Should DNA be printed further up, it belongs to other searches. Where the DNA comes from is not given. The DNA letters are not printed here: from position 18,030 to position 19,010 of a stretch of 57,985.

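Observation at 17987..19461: Compact RiPP-like cluster: Cys-rich 52-aa peptide, HExxH protein and a chimeric radical-SAM/LuxR-HTH protein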

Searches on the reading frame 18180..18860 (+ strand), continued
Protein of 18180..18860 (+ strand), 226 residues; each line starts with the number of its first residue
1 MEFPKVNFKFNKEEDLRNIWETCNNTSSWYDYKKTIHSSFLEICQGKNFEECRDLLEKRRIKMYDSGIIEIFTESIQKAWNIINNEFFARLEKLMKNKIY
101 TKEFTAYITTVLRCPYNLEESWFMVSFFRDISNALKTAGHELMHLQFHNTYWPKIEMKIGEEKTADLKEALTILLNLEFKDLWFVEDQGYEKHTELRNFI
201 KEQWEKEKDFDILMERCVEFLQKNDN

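Call 29: predict_structure(alignment_id=A1)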
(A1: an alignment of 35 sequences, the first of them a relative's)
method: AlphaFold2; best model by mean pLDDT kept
length: 226 residues; sequences in the alignment: 35
mean_pLDDT: 96.0   pTM: 0.92
mean pLDDT of the five models: 96.0, 95.7, 95.4, 95.2, 95.1
residues with pLDDT >= 90: 212; 70-90: 11; 50-70: 3; < 50: 0
segments of 3 or more residues with pLDDT < 50: none
pLDDT, mean of each block of 10 residues (from residue 1): 92 98 89 92 96 97 96 98 98 97 98 96 98 98 98 97 97 98 96 96 98 98 81
secondary structure, 60 per line:
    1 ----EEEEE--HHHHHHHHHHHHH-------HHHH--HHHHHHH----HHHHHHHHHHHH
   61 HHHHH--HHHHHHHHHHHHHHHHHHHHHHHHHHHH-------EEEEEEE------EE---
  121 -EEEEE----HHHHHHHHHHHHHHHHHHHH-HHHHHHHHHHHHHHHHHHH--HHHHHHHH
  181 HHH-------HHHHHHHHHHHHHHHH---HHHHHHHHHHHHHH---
elements in order: E5-9 H12-24 H32-35 H38-44 H49-65 H68-95 E103-109 E122-126 H131-150 H152-170 H173-183 H191-206 H210-223
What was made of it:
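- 18180..18860 (+): 226-aa HExxH protein: member of a conserved, unannotated DPANN family; gluzincin-like putative metallopeptidase (probable leader peptidase or leader-recognising partner). AF2 model pLDDT 96 (call 29).
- On Gluzincin metallopeptidases (clan MA(E)): The model has strands followed by the HExxH helix (131-150) and the next helix (152-170) (call 29).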

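Call 32: fold_search(model_id=the predicted structure, library=pdb)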
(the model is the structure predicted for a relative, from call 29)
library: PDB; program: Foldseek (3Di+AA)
matches with E <= 10: 226; with E <= 0.001: 0
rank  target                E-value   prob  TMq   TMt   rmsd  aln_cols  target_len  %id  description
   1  7oc7                  8.6e-02  0.80  0.30  0.24   5.0       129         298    6  LasB, alpha-alkyl-N-aryl mercaptoacetamide (released 2022-01-19)
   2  3nqx                  1.3e-01  0.77  0.29  0.22   4.3       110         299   12  Crystal structure of vibriolysin MCP-02 mature enzyme, a zinc metalloprotease from M4 family (released 2010-10-06)
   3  2xpz                  1.7e-01  0.60  0.25  0.10   9.2       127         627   14  Structure of native yeast LTA4 hydrolase (released 2010-12-29)
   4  2xq0                  2.0e-01  0.57  0.32  0.14  13.4       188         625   11  Structure of yeast LTA4 hydrolase in complex with Bestatin (released 2010-12-29)
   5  3nqz_B                2.1e-01  0.69  0.29  0.22   4.4       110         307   10  Crystal structure of the autoprocessed Vibriolysin MCP-02 with E369A mutation (released 2010-10-06)
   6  3cia_B                2.1e-01  0.44  0.31  0.14  12.9       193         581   14  Crystal structure of cold-aminopeptidase from Colwellia psychrerythraea (released 2008-07-01)
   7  8t41                  2.8e-01  0.47  0.27  0.09   5.4       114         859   10  Crystal structure of aminopeptidase N from Mycobacterium tuberculosis (released 2024-04-17)
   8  4r5t                  3.0e-01  0.82  0.35  0.10   4.3       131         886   16  Structure of the m1 alanylaminopeptidase from malaria complexed with a hydroxamic acid-based inhibitor (released 2014-10-29)
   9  4k89                  3.1e-01  0.54  0.30  0.24   4.9       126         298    8  Crystal structure of Pseudomonas aeruginosa strain K solvent tolerant elastase (released 2014-05-21)
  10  4xmv                  3.1e-01  0.51  0.29  0.09   5.2       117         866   11  Crystal Structure of Met260Ala mutant of E. coli Aminopeptidase N in complex with L-Arginine (released 2016-02-10)
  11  3cia_D                3.1e-01  0.47  0.34  0.15  12.8       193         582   13  Crystal structure of cold-aminopeptidase from Colwellia psychrerythraea (released 2008-07-01)
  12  6oiu_D                3.3e-01  0.44  0.29  0.09   5.4       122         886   15  X-ray crystal structure of the ectodomain of the Toxoplasma gondii ME49 Aminopeptidase N (TGME49_224350) (released 2020-09-30)
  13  6oiu_B                4.2e-01  0.35  0.26  0.08   6.1       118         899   11  X-ray crystal structure of the ectodomain of the Toxoplasma gondii ME49 Aminopeptidase N (TGME49_224350) (released 2020-09-30)
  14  3cia_A                4.2e-01  0.28  0.24  0.11  11.4       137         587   15  Crystal structure of cold-aminopeptidase from Colwellia psychrerythraea (released 2008-07-01)
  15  1ezm                  4.7e-01  0.54  0.29  0.23   4.1       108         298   13  THREE-DIMENSIONAL STRUCTURE OF THE ELASTASE OF PSEUDOMONAS AERUGINOSA AT 1.5 ANGSTROMS RESOLUTION (released 1993-10-31)
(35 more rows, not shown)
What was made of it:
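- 18180..18860 (+): All top Foldseek PDB hits are M4/M1 gluzincins, but with E>=0.086 (call 32).
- On Gluzincin metallopeptidases (clan MA(E)): All top 40 Foldseek hits are M4/M1 enzymes, but with E 0.086-1 and TM about 0.3 (call 32).
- Closest known: HExxH partner proteins of rSAM/SPASM systems. Same: All top fold hits are gluzincins, including the lanthipeptide leader peptidase EryP (call 32).
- The HExxH fold matches are all statistically weak (E>=0.086, TM about 0.3, call 32).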

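Call 61: find_encoding_contigs(protein=P0003, flank=4000, max_places=1)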
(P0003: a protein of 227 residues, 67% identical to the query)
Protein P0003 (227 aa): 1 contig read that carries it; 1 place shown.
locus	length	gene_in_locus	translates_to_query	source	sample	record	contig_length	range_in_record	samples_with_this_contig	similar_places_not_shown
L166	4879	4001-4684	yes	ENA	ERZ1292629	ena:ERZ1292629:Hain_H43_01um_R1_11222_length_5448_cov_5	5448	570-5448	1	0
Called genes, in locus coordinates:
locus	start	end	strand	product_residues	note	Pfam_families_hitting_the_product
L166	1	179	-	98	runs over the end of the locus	-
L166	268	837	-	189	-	PF00583:Acetyltransf_1, PF13673:Acetyltransf_10 (weak), PF13508:Acetyltransf_7 (weak)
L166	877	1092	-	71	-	-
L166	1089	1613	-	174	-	-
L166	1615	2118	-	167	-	PF03848:TehB, PF13489:Methyltransf_23 (weak), PF13847:Methyltransf_31 (weak), PF08242:Methyltransf_12 (faint), PF13649:Methyltransf_25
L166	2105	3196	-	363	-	PF04055:Radical_SAM, PF13353:Fer4_12 (weak), PF13186:SPASM (weak)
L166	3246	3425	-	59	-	-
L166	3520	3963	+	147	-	-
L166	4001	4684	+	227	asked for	-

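Call 62: find_encoding_contigs(protein=P0011, flank=4000, max_places=1)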
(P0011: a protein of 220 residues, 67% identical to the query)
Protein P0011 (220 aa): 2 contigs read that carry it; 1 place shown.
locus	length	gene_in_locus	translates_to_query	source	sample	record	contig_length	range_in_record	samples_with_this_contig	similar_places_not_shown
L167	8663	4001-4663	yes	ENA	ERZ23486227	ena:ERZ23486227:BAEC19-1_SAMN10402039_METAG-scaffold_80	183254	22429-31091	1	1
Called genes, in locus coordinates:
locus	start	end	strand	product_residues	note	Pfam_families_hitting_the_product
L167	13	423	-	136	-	PF09846:OapB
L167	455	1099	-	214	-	PF03193:RsgA_GTPase (faint), PF00009:GTP_EFTU (faint), PF01926:MMR_HSR1, PF02421:FeoB_N (weak), PF08477:Roc (faint)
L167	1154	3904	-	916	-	PF00801:PKD, PF18911:PKD_4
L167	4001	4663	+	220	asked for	-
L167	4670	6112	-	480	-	-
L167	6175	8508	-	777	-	PF05922:Inhibitor_I9, PF00082:Peptidase_S8, PF07705:CARDB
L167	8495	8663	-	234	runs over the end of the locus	-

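Call 63: find_encoding_contigs(protein=P0019, flank=4000, max_places=1)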
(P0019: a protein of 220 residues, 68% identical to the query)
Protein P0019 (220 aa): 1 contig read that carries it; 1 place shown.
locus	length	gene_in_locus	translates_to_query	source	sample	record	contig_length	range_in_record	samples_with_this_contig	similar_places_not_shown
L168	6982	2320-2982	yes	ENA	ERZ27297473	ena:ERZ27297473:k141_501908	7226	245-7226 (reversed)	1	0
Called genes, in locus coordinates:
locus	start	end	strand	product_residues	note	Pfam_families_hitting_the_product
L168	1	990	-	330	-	?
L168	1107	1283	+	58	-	-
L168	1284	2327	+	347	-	PF04055:Radical_SAM, PF13353:Fer4_12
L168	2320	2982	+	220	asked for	-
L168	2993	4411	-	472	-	PF01139:RtcB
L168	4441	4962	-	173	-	-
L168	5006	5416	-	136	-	PF01951:Archease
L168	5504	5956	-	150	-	-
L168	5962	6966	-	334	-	-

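Call 68: search_solved_structures(query=A1, max_evalue=10, show_alignments=2)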
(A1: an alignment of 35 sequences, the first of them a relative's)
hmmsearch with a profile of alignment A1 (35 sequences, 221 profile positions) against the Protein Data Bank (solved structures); distinct sequences matched with E-value up to 10: 0.
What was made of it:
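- On Gluzincin metallopeptidases (clan MA(E)): There is no sequence-profile hit in the PDB (call 68).
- Closest known: HExxH partner proteins of rSAM/SPASM systems. Different: No PDB sequence hit (call 68).
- A profile search against PDB sequences found nothing (call 68).
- Tried and rejected: Profile of the HExxH family against PDB sequences: no hit (call 68).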

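Call 69: search_protein_families(library=padloc, proteins=[window:18180-18860:+, L007:2342-3604:+, L001:2965-4008:+], max_evalue=0.01)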
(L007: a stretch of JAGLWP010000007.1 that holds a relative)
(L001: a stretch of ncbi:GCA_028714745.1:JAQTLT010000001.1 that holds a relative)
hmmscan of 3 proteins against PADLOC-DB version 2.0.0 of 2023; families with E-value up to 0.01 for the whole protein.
window:18180-18860:+ (226 aa): 0 families

L007:2342-3604:+ (420 aa): 3 families
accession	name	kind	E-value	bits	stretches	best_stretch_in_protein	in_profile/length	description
PDLC02903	pVip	-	1.5e-19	68.5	1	8-200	2-189/257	Viperins not associated with kinases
PDLC02904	pVip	-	7.8e-16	56.4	1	5-159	2-158/262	Viperins associated with kinases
PDLC00943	Cas4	-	0.0083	14.1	0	267-306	134-179/180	CRISPR-associated protein Cas4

L001:2965-4008:+ (347 aa): 3 families
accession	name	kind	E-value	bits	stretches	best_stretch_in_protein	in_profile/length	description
PDLC02903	pVip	-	7.2e-21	72.8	1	12-169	5-160/257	Viperins not associated with kinases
PDLC02904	pVip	-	1.2e-20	72.1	1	13-170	9-162/262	Viperins associated with kinases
PDLC02905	pVip-kinase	-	8.2e-07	26.6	1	13-162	188-344/474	Viperin-kinase fusion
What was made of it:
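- On Prokaryotic viperin (pVip): The PADLOC pVip hits cover only the generic rSAM core (call 69).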
